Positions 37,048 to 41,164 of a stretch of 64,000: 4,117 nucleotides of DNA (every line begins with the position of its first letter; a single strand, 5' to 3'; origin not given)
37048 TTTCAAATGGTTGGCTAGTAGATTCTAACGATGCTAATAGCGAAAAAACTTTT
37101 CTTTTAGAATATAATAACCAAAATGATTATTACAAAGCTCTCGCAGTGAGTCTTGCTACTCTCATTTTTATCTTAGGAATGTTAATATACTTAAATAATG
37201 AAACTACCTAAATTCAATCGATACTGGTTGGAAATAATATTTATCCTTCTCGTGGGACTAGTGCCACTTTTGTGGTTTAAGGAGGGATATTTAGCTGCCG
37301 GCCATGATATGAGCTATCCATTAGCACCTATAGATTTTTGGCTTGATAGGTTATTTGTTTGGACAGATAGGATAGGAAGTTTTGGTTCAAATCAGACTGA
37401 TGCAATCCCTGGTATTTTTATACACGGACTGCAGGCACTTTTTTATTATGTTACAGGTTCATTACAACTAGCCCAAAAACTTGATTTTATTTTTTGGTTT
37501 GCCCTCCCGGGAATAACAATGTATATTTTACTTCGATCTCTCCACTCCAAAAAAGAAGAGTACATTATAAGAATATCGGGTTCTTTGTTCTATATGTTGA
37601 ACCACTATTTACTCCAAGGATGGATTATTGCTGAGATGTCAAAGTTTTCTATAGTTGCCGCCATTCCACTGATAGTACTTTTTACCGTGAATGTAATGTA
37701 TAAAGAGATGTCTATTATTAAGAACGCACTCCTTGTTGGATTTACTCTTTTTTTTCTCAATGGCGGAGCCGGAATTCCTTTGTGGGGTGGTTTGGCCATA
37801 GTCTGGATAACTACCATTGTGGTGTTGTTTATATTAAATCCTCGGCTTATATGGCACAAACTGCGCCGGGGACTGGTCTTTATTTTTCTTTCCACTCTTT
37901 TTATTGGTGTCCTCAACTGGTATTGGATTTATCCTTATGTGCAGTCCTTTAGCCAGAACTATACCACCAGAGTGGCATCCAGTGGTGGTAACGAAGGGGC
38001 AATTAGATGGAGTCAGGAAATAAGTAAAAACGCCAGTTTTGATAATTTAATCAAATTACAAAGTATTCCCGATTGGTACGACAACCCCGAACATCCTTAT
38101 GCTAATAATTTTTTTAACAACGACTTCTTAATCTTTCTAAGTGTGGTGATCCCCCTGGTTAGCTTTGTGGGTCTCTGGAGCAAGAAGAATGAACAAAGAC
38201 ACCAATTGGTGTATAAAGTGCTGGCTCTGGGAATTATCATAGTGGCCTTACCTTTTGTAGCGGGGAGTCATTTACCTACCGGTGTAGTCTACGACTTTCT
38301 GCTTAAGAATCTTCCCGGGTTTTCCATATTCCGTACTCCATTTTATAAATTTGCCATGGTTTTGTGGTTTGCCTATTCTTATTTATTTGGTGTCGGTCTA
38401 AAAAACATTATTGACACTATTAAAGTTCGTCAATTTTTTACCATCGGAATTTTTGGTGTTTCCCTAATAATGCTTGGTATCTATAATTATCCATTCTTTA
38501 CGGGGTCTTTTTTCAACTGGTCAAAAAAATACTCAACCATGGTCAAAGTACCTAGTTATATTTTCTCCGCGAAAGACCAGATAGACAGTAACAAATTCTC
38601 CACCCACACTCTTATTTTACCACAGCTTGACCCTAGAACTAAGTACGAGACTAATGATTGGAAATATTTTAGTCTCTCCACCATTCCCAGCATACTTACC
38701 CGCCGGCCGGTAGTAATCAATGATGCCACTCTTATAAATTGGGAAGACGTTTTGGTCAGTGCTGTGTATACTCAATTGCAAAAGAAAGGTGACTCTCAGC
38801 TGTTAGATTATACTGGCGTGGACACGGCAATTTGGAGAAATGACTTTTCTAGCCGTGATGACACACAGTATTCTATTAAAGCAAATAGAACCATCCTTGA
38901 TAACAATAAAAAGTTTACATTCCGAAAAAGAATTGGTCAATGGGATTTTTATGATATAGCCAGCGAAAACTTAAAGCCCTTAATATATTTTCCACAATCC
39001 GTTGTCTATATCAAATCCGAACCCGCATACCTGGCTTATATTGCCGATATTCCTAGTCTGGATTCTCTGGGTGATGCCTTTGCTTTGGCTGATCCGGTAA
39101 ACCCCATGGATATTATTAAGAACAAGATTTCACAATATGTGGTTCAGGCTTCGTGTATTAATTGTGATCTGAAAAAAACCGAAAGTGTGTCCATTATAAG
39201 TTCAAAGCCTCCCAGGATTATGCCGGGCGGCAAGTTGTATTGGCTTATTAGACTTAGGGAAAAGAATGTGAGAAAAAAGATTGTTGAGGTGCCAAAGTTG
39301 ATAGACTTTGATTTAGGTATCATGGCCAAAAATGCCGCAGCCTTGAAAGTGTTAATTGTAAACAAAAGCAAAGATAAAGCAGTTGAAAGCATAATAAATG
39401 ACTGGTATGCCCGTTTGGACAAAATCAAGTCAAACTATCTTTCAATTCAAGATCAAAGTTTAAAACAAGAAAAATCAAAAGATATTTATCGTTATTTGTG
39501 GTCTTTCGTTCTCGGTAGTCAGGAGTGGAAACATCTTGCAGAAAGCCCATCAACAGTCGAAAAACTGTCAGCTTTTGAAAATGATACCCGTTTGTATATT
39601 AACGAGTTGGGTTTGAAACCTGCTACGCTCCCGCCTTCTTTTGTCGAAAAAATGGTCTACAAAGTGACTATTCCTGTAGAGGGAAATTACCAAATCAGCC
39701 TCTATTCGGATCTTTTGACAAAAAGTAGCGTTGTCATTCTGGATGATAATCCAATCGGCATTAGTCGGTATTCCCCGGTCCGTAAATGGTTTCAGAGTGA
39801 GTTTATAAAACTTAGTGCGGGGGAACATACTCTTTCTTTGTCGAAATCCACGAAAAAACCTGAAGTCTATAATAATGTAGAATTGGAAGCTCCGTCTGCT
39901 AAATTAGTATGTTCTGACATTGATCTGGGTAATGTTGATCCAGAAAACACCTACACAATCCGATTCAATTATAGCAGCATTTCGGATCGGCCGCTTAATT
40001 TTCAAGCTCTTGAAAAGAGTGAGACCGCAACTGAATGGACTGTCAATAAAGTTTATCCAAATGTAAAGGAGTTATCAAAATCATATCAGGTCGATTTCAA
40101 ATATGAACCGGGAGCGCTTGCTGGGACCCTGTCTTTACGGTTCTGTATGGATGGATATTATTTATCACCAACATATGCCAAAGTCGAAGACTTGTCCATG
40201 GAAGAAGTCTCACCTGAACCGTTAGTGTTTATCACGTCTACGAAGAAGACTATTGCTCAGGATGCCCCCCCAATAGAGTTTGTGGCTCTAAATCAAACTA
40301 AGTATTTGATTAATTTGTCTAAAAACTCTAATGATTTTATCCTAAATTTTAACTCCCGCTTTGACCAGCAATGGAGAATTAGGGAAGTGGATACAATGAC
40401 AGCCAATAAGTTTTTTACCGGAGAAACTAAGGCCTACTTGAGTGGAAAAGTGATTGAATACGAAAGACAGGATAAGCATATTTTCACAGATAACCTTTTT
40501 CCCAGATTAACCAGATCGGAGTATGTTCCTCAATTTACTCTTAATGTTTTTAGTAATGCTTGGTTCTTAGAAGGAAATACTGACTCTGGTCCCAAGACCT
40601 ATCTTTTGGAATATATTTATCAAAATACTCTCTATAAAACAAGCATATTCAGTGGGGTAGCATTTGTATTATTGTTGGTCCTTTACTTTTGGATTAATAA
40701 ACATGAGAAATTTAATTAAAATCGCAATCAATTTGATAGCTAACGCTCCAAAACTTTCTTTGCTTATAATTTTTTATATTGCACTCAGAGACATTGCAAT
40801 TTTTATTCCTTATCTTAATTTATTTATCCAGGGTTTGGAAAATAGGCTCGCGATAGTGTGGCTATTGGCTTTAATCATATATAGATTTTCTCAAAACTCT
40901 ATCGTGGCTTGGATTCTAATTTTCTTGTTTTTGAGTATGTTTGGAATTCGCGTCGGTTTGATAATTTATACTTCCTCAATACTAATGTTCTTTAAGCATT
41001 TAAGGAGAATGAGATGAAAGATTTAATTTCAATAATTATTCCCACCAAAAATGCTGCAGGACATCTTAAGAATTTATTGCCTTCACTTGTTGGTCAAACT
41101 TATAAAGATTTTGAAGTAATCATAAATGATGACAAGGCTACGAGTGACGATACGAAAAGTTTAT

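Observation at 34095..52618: Three giant YfhO/AftD-like GT-C proteins (two in tandem) sharing a conserved extracytoplasmic C-terminal domain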

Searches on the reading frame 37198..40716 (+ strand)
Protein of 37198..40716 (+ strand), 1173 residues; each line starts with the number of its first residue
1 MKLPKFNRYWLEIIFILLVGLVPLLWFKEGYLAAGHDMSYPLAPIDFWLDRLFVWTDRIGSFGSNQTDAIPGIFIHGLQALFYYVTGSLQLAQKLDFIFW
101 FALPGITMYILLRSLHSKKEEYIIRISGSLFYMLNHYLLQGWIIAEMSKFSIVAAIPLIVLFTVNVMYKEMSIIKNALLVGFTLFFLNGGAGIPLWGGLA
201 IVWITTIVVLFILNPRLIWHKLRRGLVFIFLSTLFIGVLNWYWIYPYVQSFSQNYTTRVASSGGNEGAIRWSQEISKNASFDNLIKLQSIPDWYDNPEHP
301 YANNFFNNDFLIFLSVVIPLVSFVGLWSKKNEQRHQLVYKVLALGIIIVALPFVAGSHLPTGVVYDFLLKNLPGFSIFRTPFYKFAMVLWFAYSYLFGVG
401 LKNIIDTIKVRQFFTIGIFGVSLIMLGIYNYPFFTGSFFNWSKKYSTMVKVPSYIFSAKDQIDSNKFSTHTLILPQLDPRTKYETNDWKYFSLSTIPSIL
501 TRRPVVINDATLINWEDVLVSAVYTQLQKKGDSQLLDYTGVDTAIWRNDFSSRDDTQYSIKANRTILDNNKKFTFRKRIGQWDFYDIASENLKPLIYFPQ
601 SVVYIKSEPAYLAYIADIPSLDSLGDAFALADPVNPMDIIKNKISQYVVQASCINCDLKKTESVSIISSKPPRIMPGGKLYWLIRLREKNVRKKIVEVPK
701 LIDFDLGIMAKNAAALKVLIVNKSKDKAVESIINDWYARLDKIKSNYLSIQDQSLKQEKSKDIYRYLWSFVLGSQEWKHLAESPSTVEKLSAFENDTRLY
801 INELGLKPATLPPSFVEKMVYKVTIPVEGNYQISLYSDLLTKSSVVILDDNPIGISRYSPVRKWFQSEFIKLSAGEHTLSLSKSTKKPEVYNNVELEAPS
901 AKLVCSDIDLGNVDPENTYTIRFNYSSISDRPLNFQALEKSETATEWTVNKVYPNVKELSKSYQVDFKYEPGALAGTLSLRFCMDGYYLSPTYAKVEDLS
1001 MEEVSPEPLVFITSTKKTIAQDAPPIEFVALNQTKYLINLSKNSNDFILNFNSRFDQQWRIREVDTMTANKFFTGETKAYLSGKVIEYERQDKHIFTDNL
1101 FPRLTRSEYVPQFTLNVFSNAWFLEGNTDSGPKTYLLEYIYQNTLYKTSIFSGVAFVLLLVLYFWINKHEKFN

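Call 6: search_protein_families(library=pfam, proteins=[window:37198-40716:+], max_evalue=1)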
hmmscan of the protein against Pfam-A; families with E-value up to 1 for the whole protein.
window:37198-40716:+ (1173 aa): 1 family
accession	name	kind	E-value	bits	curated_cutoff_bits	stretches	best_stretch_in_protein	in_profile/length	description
PF10215.14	Ost4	-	0.096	13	25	1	1143-1167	5-29/34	Oligosaccaryltransferase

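Call 7: search_protein_families(library=ncbifam, proteins=[window:37198-40716:+], max_evalue=1)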
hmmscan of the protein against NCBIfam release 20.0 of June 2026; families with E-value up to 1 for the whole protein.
window:37198-40716:+ (1173 aa): 0 families

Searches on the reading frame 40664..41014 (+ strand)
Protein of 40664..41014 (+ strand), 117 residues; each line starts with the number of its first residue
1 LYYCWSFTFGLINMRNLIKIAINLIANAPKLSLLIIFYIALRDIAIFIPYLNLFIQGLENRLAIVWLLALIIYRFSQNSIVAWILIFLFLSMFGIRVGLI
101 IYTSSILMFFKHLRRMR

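Call 9: search_protein_families(library=pfam, proteins=[window:40664-41014:+], max_evalue=0.01)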
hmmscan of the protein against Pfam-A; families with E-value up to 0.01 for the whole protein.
window:40664-41014:+ (117 aa): 0 families

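Call 40: search_protein_families(library=ncbifam, proteins=[window:40664-41014:+], max_evalue=0.001)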
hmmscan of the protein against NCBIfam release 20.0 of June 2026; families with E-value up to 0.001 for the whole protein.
window:40664-41014:+ (117 aa): 0 families

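Call 66: search_protein_families(library=pfam, proteins=[window:40703-41014:+], max_evalue=5)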
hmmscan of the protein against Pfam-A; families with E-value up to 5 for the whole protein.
window:40703-41014:+ (104 aa): 1 family
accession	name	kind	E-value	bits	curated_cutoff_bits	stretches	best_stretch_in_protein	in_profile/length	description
PF19218.5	CoV_NSP3_C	-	4.7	6.5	25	0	33-100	64-132/459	Coronavirus replicase NSP3, C-terminal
